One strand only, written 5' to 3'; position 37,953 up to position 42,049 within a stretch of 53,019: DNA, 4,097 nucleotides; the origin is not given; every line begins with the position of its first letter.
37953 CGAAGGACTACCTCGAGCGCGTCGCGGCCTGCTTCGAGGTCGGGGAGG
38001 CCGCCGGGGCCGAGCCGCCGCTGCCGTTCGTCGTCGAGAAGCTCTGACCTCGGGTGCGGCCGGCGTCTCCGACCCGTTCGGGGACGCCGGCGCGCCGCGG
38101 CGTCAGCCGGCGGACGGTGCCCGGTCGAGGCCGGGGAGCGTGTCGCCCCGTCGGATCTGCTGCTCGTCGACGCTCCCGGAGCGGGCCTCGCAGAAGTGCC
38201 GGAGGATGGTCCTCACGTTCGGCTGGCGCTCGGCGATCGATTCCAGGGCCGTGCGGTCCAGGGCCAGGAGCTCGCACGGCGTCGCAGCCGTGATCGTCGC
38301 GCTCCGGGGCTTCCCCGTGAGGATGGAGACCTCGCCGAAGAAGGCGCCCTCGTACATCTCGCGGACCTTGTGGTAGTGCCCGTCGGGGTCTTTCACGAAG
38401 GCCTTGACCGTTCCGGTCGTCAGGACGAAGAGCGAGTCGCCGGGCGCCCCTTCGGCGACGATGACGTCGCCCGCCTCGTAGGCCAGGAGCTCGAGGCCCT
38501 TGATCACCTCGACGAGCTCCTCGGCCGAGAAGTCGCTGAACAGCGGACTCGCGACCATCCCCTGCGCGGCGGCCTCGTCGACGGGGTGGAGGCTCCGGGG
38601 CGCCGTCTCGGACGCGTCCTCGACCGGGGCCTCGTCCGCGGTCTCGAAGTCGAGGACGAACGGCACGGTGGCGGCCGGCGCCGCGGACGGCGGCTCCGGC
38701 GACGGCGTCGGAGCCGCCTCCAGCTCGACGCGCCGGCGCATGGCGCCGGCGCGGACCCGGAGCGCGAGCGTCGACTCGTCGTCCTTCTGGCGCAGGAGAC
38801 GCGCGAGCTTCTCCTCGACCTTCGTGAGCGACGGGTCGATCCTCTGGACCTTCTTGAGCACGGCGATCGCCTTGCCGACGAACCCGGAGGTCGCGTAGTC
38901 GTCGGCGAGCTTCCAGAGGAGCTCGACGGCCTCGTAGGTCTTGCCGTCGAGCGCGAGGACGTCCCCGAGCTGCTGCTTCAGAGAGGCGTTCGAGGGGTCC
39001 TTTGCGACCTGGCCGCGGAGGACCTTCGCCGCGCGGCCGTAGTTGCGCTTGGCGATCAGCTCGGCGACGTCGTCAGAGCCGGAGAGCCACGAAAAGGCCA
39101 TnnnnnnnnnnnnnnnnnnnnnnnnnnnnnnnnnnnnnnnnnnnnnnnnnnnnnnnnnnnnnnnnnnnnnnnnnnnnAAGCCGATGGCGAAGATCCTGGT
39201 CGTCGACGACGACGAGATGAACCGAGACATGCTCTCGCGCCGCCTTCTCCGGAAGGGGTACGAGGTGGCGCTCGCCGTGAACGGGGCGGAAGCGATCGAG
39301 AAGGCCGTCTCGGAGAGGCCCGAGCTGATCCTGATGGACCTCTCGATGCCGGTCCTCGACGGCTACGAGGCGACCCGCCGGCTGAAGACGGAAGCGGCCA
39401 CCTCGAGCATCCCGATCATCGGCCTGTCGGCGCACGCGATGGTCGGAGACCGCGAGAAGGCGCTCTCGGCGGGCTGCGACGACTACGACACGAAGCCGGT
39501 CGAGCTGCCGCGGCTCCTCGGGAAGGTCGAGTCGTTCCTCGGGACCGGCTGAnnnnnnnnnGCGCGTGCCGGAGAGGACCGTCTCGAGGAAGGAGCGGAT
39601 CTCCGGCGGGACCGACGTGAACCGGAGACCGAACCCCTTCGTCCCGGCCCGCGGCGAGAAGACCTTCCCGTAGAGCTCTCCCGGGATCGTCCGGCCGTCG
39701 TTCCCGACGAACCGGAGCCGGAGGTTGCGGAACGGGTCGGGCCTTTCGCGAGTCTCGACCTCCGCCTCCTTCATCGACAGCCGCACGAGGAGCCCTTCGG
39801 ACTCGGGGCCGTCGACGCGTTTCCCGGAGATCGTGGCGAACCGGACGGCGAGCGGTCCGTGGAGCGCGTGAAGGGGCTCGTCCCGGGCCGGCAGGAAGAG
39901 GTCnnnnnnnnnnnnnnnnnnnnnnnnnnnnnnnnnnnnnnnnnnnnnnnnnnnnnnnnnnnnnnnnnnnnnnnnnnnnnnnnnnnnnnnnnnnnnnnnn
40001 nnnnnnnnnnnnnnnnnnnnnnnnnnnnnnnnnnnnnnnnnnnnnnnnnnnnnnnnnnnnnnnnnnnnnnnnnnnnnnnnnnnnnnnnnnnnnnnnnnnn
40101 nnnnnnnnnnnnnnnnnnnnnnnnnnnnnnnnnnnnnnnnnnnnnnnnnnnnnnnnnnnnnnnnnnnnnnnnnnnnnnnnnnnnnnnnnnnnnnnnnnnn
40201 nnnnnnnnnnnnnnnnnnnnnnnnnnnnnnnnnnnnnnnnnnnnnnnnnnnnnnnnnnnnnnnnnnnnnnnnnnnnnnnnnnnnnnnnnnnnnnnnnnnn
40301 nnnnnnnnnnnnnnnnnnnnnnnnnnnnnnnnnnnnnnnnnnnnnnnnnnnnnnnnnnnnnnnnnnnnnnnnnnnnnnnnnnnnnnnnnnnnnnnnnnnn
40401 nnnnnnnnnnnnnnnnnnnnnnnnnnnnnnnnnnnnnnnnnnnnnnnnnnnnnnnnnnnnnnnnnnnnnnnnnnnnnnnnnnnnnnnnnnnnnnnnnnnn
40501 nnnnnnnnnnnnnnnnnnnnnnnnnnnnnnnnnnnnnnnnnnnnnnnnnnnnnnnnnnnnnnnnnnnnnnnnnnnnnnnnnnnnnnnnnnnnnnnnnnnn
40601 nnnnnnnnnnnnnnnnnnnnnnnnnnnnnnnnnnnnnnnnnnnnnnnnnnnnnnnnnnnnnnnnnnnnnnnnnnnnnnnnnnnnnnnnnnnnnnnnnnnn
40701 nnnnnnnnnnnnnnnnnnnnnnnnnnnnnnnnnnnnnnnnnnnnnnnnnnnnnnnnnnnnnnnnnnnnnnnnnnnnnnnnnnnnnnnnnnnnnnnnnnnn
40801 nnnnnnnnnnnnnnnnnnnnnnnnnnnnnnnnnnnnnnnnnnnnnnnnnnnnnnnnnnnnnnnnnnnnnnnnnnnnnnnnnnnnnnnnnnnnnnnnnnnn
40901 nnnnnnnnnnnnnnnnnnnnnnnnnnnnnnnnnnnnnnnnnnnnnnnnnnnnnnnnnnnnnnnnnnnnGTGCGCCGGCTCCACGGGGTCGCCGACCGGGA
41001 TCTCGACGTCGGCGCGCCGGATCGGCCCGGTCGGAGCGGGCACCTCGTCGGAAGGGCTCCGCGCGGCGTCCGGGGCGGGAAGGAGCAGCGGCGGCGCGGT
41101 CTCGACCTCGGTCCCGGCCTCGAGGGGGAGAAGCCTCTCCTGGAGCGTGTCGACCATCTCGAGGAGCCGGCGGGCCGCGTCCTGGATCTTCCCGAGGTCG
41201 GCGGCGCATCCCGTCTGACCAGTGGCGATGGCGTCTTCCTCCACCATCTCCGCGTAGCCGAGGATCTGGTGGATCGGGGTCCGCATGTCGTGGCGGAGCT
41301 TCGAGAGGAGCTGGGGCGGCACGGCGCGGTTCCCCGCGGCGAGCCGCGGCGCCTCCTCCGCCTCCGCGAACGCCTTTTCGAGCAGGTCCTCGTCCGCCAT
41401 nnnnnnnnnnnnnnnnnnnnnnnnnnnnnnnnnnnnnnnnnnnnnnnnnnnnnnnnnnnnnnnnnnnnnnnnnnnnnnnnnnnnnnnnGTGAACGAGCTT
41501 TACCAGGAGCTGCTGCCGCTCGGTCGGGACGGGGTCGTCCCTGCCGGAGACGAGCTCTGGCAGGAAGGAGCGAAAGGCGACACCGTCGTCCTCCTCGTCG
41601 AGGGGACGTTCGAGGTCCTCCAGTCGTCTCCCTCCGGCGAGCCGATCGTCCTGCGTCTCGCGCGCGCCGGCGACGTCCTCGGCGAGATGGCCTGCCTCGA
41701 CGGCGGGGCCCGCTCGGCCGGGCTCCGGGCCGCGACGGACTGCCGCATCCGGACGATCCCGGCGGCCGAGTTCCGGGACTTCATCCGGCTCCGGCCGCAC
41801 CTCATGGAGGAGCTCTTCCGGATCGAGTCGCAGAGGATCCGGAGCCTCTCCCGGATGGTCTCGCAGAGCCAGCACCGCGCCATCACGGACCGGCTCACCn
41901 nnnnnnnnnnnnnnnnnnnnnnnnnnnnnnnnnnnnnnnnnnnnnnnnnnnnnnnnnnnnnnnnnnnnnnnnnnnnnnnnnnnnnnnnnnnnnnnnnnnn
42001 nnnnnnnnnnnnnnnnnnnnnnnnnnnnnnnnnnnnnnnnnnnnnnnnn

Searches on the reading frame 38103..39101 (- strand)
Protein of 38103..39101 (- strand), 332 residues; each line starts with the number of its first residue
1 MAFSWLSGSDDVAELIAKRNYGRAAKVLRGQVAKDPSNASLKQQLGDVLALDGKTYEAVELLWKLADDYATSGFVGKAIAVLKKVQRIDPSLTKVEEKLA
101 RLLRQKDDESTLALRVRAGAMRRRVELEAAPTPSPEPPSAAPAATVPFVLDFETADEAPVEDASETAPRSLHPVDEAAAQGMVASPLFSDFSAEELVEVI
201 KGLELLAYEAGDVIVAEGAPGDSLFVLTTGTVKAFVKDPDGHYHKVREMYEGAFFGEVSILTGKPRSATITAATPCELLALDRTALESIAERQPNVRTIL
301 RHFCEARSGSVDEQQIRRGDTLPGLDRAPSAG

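Call 3: search_protein_families(library=pfam, proteins=[window:38103-39101:-], max_evalue=0.01)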
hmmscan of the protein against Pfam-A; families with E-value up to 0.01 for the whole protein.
window:38103-39101:- (332 aa): 4 families
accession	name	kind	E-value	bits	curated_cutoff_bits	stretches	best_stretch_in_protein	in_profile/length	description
PF00027.35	cNMP_binding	-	5.6e-23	81.2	27.5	1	207-292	3-88/89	Cyclic nucleotide-binding domain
PF13428.12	TPR_14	-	1.6e-05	25.6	23.5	0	60-102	2-44/44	Tetratricopeptide repeat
PF14559.12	TPR_19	-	0.00083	20.1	25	0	15-67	1-53/68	Tetratricopeptide repeat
PF14561.12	TPR_20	-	0.0066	17.2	25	0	27-66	10-49/90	Tetratricopeptide repeat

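Call 55: search_protein_families(library=ncbifam, proteins=[window:38103-39101:-], max_evalue=0.001)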
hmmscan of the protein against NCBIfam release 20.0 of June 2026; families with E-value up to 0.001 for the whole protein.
window:38103-39101:- (332 aa): 9 families
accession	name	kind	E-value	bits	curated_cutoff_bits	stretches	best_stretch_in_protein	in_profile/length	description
NF041163.2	encap_f2b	equivalog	4.7e-15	55.7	400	1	182-312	73-205/450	family 2B encapsulin nanocompartment shell protein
NF058543.1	ActPatMycb56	equivalog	1.2e-10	40.8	460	1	187-291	3-106/317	acetyltransferase Pat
NF008732.0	PRK11753.1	equivalog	2.1e-09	37.2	266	1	201-302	21-123/214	cAMP-activated global transcriptional regulator CRP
NF052243.1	T4PFormProtSgmX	equivalog_domain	8.3e-09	34.3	1800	1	12-105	10-103/1065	type IV pili formation protein SgmX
TIGR03896.1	cyc_nuc_ocin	subfamily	1.9e-07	30.8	161.05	1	210-290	15-99/317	bacteriocin-type transport-associated protein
NF007707.0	PRK10402.1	subfamily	3.5e-06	26.8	180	1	192-304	20-129/226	transcriptional regulator YeiL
NF010499.0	PRK13918.1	equivalog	6.4e-06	25.8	274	1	204-286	13-93/205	CRP/FNR family transcriptional regulator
NF040959.1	MamA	equivalog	7.8e-05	22.2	200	0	15-62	115-162/204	magnetosome protein MamA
NF052518.1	TransRegLdrP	equivalog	0.00091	19.3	300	0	213-293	9-88/195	transcriptional regulator LdrP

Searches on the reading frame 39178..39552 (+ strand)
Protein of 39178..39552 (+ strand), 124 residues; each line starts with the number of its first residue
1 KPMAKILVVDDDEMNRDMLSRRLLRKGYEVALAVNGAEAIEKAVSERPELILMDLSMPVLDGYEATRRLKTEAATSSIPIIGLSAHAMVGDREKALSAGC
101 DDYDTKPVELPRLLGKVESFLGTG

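Call 3: search_protein_families(library=pfam, proteins=[window:39178-39552:+], max_evalue=0.01)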
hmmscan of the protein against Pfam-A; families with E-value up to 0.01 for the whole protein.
window:39178-39552:+ (124 aa): 1 family
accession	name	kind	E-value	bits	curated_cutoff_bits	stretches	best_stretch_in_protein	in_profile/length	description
PF00072.30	Response_reg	-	1.1e-26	93.6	30.2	1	6-117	1-110/111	Response regulator receiver domain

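Call 55: search_protein_families(library=ncbifam, proteins=[window:39178-39552:+], max_evalue=0.001)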
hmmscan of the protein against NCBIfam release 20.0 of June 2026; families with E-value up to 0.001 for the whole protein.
window:39178-39552:+ (124 aa): 95 families (the best 25 are shown)
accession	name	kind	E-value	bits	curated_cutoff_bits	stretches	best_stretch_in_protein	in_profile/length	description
NF007135.0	PRK09581.1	equivalog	1.5e-29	103.1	474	1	3-120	2-119/457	PleD family two-component system response regulator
NF011874.0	PRK15347.1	equivalog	3.7e-26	91.4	852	1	5-116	692-805/921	two component system sensor kinase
NF045944.1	ResRegRpaBCyano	equivalog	4.6e-25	88.3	330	1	7-120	1-111/229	response regulator transcription factor RpaB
TIGR02154.1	PhoB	equivalog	1.8e-24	86.3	296.2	1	4-121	3-120/226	phosphate regulon transcriptional regulator PhoB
NF008318.0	PRK11107.1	equivalog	5e-24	84.4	890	1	5-113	669-777/920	two-component sensor histidine kinase BarA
NF038297.2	hybrid_HK_HrmK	equivalog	2e-23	82.9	725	1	4-114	491-601/607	hybrid histidine kinase/response regulator HrmK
NF008099.0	PRK10841.1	equivalog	3.4e-22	78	920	1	5-113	826-932/949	two-component system sensor histidine kinase RcsC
NF040689.1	MtrAB_MtrA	equivalog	1.6e-21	76.7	300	1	6-119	1-111/219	MtrAB system response regulator MtrA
NF041733.1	resp_reg_CseB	equivalog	1.9e-21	76.5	350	1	5-121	2-115/228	two-component system response regulator CseB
NF053854.1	RespRegPhoBBctds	equivalog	2.8e-20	72.7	270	1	6-121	1-115/225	two-component system response regulator PhoB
NF007005.1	PRK09468.1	equivalog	3.2e-20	72.6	331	1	4-120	4-118/237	osmolarity response regulator transcription factor OmpR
NF008469.0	PRK11361.1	equivalog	1.1e-19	70.5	714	1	2-113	3-112/461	acetoacetate metabolism transcriptional regulator AtoC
NF040534.1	resp_reg_YycF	equivalog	2.2e-19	69.7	340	1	5-119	2-113/231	response regulator YycF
NF033120.0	vanR_FM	exception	7.4e-19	68.3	460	1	5-118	5-115/231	vancomycin resistance response regulator transcription factor, VanR-F/VanR-M family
NF041367.1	CheY_Halo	equivalog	8.5e-19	68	200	1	6-119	1-112/114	chemotaxis protein CheY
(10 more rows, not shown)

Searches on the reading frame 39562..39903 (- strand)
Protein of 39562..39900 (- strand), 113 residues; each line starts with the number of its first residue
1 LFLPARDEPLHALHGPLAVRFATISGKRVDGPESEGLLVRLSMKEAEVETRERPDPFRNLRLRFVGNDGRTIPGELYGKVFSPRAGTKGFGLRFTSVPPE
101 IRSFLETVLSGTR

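Call 24: search_protein_families(library=pfam, proteins=[window:39562-39900:-], max_evalue=10)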
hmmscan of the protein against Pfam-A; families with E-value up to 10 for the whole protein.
seq(113 aa): 0 families

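Call 68: predict_structure(alignment_id=A2)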
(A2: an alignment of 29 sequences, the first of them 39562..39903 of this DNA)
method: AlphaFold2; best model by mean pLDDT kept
length: 114 residues; sequences in the alignment: 29
mean_pLDDT: 88.4   pTM: 0.79
mean pLDDT of the five models: 88.4, 87.9, 87.8, 84.5, 83.9
residues with pLDDT >= 90: 76; 70-90: 29; 50-70: 9; < 50: 0
segments of 3 or more residues with pLDDT < 50: none
pLDDT, mean of each block of 10 residues (from residue 1): 65 93 88 91 94 91 92 93 82 94 93 79
secondary structure, 60 per line:
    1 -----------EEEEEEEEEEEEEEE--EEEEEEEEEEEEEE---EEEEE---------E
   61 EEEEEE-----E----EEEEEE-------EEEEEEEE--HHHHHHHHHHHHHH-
elements in order: E12-26 E29-42 E46-50 E60-66 E77-82 E90-97 H100-113

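Call 71: fold_search(model_id=the predicted structure, library=pdb)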
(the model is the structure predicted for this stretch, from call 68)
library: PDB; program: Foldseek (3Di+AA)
matches with E <= 10: 748; with E <= 0.001: 8
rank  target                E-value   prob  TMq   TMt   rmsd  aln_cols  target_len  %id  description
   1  4xrn_D                2.3e-04  1.00  0.65  0.69   4.3       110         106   16  Pilz domain with c-di-gmp of a protein from Pseudomonas aeruginosa (released 2016-02-03)
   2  4xrn_C                2.3e-04  1.00  0.62  0.64   4.2       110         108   17  Pilz domain with c-di-gmp of a protein from Pseudomonas aeruginosa (released 2016-02-03)
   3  4rt0_A                5.7e-04  1.00  0.58  0.60   5.0       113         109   18  Structure of the Alg44 PilZ domain from Pseudomonas aeruginosa PAO1 in complex with c-di-GMP (released 2015-04-08)
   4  4rt0_C                6.4e-04  1.00  0.57  0.60   4.6       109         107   15  Structure of the Alg44 PilZ domain from Pseudomonas aeruginosa PAO1 in complex with c-di-GMP (released 2015-04-08)
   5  4rt1_B                6.4e-04  1.00  0.59  0.62   4.2       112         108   19  Structure of the Alg44 PilZ domain (R95A mutant) from Pseudomonas aeruginosa PAO1 in complex with c-di-GMP (released 2015-04-08)
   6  4rt0_B                7.9e-04  1.00  0.56  0.59   4.5       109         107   16  Structure of the Alg44 PilZ domain from Pseudomonas aeruginosa PAO1 in complex with c-di-GMP (released 2015-04-08)
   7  4xrn_B                8.3e-04  1.00  0.58  0.63   4.3       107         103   18  Pilz domain with c-di-gmp of a protein from Pseudomonas aeruginosa (released 2016-02-03)
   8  4rt1_A                9.2e-04  1.00  0.60  0.62   4.1       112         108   19  Structure of the Alg44 PilZ domain (R95A mutant) from Pseudomonas aeruginosa PAO1 in complex with c-di-GMP (released 2015-04-08)
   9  4i86_B                1.1e-03  1.00  0.55  0.63   4.5       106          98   17  Crystal structure of PilZ domain of CeSA from cellulose synthesizing bacterium (released 2013-04-03)
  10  4xrn_A                1.7e-03  1.00  0.59  0.64   4.4       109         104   17  Pilz domain with c-di-gmp of a protein from Pseudomonas aeruginosa (released 2016-02-03)
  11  5y4r_D                1.9e-03  1.00  0.62  0.59   3.6       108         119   18  Structure of a methyltransferase complex (released 2017-11-29)
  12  2rde_A                1.9e-03  1.00  0.63  0.35   3.7       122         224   22  Crystal structure of VCA0042 complexed with c-di-GMP (released 2007-10-30)
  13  5xly_B                2.5e-03  1.00  0.57  0.54   4.0       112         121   18  Crystal structure of CheR1 in complex with c-di-GMP-bound MapZ (released 2017-08-23)
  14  5y6g                  3.5e-03  1.00  0.61  0.54   5.5       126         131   13  PilZ domain with c-di-GMP of YcgR from Escherichia coli (released 2018-07-18)
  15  4i86_A                3.5e-03  1.00  0.56  0.62   4.6       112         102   20  Crystal structure of PilZ domain of CeSA from cellulose synthesizing bacterium (released 2013-04-03)
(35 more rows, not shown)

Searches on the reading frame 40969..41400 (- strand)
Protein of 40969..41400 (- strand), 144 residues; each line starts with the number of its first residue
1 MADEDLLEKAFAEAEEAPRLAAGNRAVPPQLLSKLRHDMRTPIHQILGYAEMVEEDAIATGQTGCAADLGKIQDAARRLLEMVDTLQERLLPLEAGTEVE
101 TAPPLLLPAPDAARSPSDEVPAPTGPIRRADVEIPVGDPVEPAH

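Call 24: search_protein_families(library=pfam, proteins=[window:40969-41400:-], max_evalue=10)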
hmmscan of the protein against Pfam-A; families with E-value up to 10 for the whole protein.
seq(144 aa): 3 families
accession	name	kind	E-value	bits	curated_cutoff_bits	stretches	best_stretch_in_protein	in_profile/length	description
PF00512.31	HisKA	-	3.3e-09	37.1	26.9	1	30-86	4-57/66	His Kinase A (phospho-acceptor) domain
PF14612.12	Ino80_Iec3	-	0.17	12.5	27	1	71-99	30-58/70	IEC3 subunit of the Ino80 complex, chromatin re-modelling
PF07445.17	PriC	-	0.31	11.3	23.3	1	62-90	105-133/174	Primosomal replication protein priC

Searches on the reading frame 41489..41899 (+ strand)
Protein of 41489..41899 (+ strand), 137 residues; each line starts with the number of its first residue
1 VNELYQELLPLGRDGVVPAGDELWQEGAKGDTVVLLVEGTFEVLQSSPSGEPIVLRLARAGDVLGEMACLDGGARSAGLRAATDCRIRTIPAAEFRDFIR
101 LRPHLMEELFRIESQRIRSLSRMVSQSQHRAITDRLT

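Call 23: search_solved_structures(query=window:41489-41899:+, max_evalue=0.01, show_alignments=4)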
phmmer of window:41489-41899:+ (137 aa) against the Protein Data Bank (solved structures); distinct sequences matched with E-value up to 0.01: 120 (the best 60 are shown).
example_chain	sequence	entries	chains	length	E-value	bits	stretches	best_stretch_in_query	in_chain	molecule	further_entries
1hw5_A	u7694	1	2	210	1.5e-11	47.5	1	18-134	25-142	CATABOLITE GENE ACTIVATOR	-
4bh9_A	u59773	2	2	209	2.2e-11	47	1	18-126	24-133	cAMP-activated global transcriptional regulator CRP | CAMP RECEPTOR PROTEIN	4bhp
3fwe_A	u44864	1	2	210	2.3e-11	46.9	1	18-135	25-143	Catabolite gene activator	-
1o3s_A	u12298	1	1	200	2.4e-11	46.9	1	18-133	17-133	CATABOLITE GENE ACTIVATOR PROTEIN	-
1o3q_A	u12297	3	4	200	2.4e-11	46.9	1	18-133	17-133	CATABOLITE GENE ACTIVATOR PROTEIN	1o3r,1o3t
9ya0_MA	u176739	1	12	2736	2.5e-11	46.8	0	23-98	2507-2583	PCR12, TGME49_219070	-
1cgp_A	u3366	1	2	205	2.6e-11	46.8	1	18-133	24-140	PROTEIN (CATABOLITE GENE ACTIVATOR PROTEIN (CAP))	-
1i5z_A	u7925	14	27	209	2.7e-11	46.7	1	18-133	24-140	CATABOLITE GENE ACTIVATOR PROTEIN | CATABOLITE GENE ACTIVATOR PROTEIN (CAP) | PROTEIN (CATABOLITE GENE ACTIVATOR PROTEIN (CAP))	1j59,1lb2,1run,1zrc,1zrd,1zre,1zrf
1ruo_A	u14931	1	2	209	2.7e-11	46.7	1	18-133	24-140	PROTEIN (CATABOLITE GENE ACTIVATOR PROTEIN (CAP))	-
1g6n_A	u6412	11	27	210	2.7e-11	46.7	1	18-133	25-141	CATABOLITE GENE ACTIVATOR PROTEIN | PROTEIN (CATABOLITE GENE ACTIVATOR PROTEIN) | Catabolite gene activator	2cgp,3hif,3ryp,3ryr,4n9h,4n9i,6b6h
5kbf_A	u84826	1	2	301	3e-11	46.5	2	17-99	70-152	CAMP-dependent protein kinase regulatory subunit, putative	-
4i0b_A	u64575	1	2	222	3.1e-11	46.5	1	18-133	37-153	Catabolite gene activator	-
4hzf_A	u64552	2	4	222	3.1e-11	46.5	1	18-133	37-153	Catabolite gene activator | cAMP-activated global transcriptional regulator CRP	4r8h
2pqq_A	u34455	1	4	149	3.3e-11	46.4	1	16-123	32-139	Putative transcriptional regulator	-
4i01_A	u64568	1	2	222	3.6e-11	46.3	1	18-127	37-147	Catabolite gene activator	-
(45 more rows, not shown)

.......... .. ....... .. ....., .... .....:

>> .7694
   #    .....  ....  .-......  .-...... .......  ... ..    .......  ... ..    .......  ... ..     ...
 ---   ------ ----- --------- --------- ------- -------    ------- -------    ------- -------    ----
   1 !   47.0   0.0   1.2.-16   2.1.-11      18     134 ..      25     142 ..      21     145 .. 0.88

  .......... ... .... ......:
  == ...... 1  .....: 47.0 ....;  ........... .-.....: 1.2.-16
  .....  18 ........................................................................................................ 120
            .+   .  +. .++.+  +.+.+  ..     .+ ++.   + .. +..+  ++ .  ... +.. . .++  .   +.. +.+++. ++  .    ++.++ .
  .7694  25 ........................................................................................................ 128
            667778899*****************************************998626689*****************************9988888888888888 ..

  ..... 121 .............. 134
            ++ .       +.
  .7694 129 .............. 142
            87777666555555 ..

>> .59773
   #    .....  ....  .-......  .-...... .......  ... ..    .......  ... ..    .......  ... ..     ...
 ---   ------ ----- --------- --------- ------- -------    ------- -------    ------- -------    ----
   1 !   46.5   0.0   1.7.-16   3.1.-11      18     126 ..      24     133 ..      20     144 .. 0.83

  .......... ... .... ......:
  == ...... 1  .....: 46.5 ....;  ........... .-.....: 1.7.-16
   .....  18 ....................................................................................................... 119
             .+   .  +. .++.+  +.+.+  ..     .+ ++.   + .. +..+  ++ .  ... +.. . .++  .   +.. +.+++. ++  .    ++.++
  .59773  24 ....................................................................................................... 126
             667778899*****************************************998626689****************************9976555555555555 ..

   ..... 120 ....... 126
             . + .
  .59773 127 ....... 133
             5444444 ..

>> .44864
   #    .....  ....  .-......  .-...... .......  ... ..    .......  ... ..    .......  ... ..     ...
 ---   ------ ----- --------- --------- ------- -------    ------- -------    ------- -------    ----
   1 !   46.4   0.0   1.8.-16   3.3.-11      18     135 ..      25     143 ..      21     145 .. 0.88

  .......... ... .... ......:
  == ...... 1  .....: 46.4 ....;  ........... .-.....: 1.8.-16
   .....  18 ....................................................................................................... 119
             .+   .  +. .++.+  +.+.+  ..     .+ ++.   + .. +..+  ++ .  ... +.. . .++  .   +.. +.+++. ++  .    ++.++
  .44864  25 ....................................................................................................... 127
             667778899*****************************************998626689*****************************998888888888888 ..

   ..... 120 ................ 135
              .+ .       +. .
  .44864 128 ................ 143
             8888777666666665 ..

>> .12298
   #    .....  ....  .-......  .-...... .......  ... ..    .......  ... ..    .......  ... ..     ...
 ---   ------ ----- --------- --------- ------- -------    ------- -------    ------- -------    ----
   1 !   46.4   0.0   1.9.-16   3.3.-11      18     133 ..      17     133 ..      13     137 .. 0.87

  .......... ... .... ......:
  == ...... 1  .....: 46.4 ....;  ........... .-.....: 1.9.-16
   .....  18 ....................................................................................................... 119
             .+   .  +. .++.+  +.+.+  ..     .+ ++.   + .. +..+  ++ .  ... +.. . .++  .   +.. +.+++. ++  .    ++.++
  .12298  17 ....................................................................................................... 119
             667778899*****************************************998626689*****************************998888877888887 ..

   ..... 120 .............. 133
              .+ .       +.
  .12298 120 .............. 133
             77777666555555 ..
